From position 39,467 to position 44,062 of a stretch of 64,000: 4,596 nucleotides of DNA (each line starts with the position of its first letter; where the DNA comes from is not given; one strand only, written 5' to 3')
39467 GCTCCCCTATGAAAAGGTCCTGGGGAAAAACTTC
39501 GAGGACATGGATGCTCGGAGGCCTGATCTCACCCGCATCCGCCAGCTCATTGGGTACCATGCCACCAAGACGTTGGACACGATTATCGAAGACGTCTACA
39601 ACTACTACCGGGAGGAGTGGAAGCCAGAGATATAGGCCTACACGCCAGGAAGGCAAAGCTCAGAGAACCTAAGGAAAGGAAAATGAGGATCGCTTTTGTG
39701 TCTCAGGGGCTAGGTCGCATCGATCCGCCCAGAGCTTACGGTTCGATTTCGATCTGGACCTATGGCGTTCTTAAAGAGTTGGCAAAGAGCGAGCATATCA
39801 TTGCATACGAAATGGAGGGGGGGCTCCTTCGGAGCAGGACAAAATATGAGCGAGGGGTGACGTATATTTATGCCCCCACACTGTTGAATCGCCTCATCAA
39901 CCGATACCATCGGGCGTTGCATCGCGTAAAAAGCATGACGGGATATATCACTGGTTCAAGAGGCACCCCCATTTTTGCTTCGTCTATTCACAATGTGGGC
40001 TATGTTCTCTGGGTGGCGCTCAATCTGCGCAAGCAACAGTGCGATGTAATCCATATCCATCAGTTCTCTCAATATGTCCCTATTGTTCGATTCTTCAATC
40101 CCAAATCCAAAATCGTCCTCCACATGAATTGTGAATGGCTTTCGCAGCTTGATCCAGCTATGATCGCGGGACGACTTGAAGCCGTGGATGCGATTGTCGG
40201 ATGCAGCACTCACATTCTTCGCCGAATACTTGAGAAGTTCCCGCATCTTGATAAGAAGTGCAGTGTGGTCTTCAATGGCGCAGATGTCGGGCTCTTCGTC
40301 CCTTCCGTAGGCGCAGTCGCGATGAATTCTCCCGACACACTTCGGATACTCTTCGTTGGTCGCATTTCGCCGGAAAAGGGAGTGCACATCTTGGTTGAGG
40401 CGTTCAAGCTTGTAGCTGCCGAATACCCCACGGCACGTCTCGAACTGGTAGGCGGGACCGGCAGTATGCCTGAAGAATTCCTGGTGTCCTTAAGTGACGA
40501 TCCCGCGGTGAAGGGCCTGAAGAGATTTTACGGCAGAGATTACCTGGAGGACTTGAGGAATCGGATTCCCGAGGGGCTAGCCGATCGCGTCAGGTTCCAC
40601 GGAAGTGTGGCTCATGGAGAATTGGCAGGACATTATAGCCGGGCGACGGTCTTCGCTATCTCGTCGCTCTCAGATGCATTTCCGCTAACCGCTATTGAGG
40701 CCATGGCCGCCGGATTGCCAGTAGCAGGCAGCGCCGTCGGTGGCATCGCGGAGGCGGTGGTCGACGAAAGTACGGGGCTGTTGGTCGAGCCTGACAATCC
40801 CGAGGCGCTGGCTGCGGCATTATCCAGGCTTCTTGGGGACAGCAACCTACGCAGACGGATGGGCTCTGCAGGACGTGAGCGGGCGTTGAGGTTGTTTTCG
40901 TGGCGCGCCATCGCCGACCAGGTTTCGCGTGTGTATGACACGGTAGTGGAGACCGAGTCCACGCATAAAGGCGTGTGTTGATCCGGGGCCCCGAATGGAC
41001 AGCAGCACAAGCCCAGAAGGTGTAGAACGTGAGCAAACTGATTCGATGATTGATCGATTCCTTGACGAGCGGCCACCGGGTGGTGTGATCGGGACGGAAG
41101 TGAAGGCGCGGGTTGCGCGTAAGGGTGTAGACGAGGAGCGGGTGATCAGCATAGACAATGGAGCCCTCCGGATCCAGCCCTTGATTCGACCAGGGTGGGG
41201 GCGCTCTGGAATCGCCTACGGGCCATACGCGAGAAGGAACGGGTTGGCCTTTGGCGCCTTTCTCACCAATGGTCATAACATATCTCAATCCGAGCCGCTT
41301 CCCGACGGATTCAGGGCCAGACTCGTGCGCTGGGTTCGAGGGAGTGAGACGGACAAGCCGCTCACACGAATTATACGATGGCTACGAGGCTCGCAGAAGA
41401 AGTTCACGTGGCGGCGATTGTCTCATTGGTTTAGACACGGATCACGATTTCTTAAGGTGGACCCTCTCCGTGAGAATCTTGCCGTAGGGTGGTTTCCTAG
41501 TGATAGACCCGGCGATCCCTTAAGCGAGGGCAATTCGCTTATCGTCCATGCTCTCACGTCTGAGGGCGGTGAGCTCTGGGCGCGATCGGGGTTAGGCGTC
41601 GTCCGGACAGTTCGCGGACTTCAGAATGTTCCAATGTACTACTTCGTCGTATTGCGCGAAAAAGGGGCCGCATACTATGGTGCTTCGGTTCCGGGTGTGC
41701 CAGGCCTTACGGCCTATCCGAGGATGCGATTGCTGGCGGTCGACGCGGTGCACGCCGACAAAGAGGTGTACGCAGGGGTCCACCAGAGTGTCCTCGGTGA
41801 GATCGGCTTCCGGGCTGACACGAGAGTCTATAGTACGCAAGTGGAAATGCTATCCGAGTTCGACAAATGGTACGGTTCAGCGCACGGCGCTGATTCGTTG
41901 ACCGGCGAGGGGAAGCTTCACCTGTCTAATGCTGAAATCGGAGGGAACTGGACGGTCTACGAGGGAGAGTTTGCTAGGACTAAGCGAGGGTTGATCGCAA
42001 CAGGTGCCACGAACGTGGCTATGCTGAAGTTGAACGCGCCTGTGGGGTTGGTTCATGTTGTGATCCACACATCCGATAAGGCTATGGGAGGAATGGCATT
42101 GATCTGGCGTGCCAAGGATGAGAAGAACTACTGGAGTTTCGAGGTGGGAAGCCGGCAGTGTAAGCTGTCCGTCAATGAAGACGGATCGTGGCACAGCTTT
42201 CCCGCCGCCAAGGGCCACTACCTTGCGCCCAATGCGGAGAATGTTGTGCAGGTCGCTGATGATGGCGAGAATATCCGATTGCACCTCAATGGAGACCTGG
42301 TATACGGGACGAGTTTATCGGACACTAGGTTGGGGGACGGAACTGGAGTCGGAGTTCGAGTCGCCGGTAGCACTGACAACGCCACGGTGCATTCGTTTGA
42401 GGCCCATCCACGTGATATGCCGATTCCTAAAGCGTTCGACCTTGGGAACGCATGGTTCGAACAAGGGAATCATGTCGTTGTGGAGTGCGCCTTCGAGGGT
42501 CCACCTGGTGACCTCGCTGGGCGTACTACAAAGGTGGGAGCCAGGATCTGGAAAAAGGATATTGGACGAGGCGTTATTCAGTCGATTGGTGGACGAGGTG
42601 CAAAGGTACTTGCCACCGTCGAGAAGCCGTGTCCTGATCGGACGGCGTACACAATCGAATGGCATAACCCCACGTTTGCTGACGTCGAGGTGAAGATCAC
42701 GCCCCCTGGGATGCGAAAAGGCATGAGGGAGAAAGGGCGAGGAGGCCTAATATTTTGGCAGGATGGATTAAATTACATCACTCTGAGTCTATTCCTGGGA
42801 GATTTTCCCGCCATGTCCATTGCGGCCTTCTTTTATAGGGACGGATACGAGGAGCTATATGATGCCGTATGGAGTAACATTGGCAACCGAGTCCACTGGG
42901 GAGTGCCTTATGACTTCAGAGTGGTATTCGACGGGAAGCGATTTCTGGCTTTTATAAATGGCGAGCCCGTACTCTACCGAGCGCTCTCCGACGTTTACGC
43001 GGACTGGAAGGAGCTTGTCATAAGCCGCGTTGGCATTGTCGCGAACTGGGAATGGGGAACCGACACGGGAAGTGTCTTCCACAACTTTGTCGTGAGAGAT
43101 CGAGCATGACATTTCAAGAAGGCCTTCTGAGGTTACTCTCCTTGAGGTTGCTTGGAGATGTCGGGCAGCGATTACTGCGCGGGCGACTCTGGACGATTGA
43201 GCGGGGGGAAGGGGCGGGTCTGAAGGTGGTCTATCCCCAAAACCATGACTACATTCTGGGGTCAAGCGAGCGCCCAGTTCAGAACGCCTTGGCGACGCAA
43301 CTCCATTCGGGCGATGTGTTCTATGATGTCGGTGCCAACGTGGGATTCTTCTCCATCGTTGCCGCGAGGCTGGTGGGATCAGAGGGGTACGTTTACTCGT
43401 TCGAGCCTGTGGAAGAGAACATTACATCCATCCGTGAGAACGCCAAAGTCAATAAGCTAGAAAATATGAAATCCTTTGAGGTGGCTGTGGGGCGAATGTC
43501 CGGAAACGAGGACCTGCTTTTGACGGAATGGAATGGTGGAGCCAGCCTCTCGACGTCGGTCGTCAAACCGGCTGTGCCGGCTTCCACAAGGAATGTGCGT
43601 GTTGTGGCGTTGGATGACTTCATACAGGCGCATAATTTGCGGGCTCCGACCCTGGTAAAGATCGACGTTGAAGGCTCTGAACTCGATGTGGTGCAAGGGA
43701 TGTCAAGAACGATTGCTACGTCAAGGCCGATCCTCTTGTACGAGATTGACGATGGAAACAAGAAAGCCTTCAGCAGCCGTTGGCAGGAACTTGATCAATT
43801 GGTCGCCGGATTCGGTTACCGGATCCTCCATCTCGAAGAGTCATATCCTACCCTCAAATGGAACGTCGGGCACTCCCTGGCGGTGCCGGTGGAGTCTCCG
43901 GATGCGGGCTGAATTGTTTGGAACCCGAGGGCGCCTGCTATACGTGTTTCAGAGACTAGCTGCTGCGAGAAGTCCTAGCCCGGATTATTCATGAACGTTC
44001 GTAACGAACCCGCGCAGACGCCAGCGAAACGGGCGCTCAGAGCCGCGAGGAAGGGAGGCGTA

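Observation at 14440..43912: PEP-CTERM/exosortase-type EPS hallmark gene set without exosortase in view, combined with a Wbp-type diacetamido-sugar trio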

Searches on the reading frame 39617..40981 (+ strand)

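Call 6: search_protein_families(library=ncbifam, proteins=[window:39617-40981:+], max_evalue=0.001)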
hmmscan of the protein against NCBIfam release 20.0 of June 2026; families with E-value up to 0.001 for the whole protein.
window:39617-40981:+ (454 aa): 36 families (the best 25 are shown)
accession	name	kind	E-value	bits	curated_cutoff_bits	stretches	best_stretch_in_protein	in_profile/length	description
TIGR02149.1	glgA_Coryne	subfamily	2.7e-35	122.2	302.4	2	331-444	272-391/391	glycogen synthase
NF041876.1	EPS_EpsE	equivalog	2.1e-33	116.1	400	1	200-435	172-388/389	exopolysaccharide biosynthesis GT4 family glycosyltransferase EpsE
TIGR03449.1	mycothiol_MshA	equivalog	6.6e-33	114.2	462.5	1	191-444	166-404/406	D-inositol-3-phosphate glycosyltransferase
TIGR03088.1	stp2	hypoth_equivalog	8.5e-28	97.4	409.05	1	320-443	252-373/374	TIGR03088 family PEP-CTERM/XrtA system glycosyltransferase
NF012028.0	PRK15484.1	subfamily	7.8e-23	81.2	618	1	130-438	88-373/380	lipopolysaccharide N-acetylglucosaminyltransferase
TIGR04063.1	stp3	hypoth_equivalog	1.6e-20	73.4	442.05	1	312-444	258-396/397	TIGR04063 family PEP-CTERM/XrtA system glycosyltransferase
TIGR04047.1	MSMEG_0565_glyc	hypoth_equivalog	5.7e-20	71.7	259.85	1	192-441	141-372/373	MSMEG_0565 family glycosyltransferase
TIGR03999.1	thiol_BshA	equivalog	4.4e-19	68.6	273.7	1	319-444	251-374/375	N-acetyl-alpha-D-glucosaminyl L-malate synthase BshA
NF053787.1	GlcN_PG_synth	equivalog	1.7e-18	66.6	480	1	333-444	252-360/361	N-acetylglucosaminyl phosphatidylglycerol synthase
NF038229.1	Glyco4_Geo_Pelo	equivalog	2.2e-18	66.4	400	1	182-444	102-337/338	GPMC system family 4 glycosyltransferase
TIGR04157.1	glyco_rSAM_CFB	subfamily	6.9e-17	61.5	400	2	321-440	279-406/406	TIGR04157 family glycosyltransferase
NF041879.1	EPS_EpsH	equivalog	1.4e-16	60.3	800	1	318-445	288-418/431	exopolysaccharide biosynthesis glycosyltransferase EpsH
NF038295.1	EPS_HpsP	equivalog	1.6e-15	57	550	1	308-443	252-387/388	hormogonium polysaccharide biosynthesis glycosyltransferase HpsP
NF041010.1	glycosy_Agl16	equivalog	1.8e-13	50.1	575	1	307-443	217-351/352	glycosylation protein Agl16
NF038298.1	EPS_HpsO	equivalog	1.1e-12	47.4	575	1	354-443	300-387/388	hormogonium polysaccharide biosynthesis glycosyltransferase HpsO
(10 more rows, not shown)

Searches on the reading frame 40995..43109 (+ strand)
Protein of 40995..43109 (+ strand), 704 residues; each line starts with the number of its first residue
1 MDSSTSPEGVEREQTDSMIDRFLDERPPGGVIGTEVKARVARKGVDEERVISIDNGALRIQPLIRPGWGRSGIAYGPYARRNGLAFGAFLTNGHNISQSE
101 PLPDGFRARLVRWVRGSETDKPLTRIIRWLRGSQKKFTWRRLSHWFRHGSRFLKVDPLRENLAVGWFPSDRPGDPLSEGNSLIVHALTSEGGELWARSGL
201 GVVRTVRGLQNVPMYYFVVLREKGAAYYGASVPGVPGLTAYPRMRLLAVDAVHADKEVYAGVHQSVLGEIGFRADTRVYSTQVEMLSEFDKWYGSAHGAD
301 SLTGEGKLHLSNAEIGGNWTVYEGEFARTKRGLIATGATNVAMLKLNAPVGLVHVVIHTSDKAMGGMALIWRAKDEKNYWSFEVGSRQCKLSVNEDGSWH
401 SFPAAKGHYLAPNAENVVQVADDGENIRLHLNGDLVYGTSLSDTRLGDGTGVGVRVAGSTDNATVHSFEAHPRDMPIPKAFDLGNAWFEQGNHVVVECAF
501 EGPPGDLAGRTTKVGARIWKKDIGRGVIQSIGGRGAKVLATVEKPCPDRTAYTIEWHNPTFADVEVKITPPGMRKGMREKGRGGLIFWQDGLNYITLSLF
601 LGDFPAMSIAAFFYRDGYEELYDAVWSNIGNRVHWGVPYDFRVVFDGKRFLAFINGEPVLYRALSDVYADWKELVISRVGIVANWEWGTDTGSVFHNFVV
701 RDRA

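Call 6: search_protein_families(library=ncbifam, proteins=[window:40995-43109:+], max_evalue=0.001)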
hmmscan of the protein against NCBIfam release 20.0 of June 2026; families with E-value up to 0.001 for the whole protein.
window:40995-43109:+ (704 aa): 0 families

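Call 11: search_protein_families(library=pfam, proteins=[window:40995-43109:+], max_evalue=0.01)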
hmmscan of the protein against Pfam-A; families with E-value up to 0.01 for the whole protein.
window:40995-43109:+ (704 aa): 0 families

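Call 29: search_protein_families(library=ncbifam, proteins=[window:40995-43109:+], max_evalue=0.01)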
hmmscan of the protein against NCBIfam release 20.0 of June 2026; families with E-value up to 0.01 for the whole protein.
window:40995-43109:+ (704 aa): 0 families

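Call 75: search_solved_structures(query=window:40995-43109:+, max_evalue=1)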
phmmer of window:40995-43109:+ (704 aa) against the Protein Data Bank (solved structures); distinct sequences matched with E-value up to 1: 0.

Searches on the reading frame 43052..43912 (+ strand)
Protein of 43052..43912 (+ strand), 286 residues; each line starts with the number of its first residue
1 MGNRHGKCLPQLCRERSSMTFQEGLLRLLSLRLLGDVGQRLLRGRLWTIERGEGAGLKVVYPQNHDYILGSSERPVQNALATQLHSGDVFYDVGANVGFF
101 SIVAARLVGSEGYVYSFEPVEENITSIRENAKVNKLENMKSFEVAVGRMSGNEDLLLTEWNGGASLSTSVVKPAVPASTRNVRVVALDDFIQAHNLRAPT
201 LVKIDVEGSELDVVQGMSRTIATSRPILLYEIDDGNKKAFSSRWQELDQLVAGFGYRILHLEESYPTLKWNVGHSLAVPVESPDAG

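Call 6: search_protein_families(library=ncbifam, proteins=[window:43052-43912:+], max_evalue=0.001)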
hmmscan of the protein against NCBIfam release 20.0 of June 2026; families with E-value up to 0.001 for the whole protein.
window:43052-43912:+ (286 aa): 8 families
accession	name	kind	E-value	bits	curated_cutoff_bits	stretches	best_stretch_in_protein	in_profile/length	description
TIGR01444.1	fkbM_fam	subfamily_domain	2.3e-31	109.1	37.7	1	89-232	1-142/143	FkbM family methyltransferase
TIGR02469.1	CbiT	equivalog_domain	2.5e-08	34.2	78.3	1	83-144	16-76/124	precorrin-6Y C5,15-methyltransferase (decarboxylating) subunit CbiT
NF008823.0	PRK11873.1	subfamily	1.5e-06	27.9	263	1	82-140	73-131/272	arsenite methyltransferase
NF047649.1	MTase_UXPK_star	exception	4.5e-06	25.9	460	1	82-145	73-135/283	methyltransferase/UXPK-star double selenoprotein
NF041537.1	ArsM_AhpD_UU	exception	1.3e-05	24.2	510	1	83-143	73-133/345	arsenite methyltransferase/AhpD domain selenoprotein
NF001556.0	PRK00377.1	equivalog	3.1e-05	23.8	238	1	83-136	37-91/198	cobalt-precorrin-6Y C(15)-methyltransferase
NF041536.1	ArsM_DUF2284_UU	exception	0.00014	20.4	575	1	83-152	73-142/459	arsenite methyltransferase/DUF2284 domain selenoprotein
NF010549.0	PRK13942.1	equivalog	0.00053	19.5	282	1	83-139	74-130/215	protein-L-isoaspartate O-methyltransferase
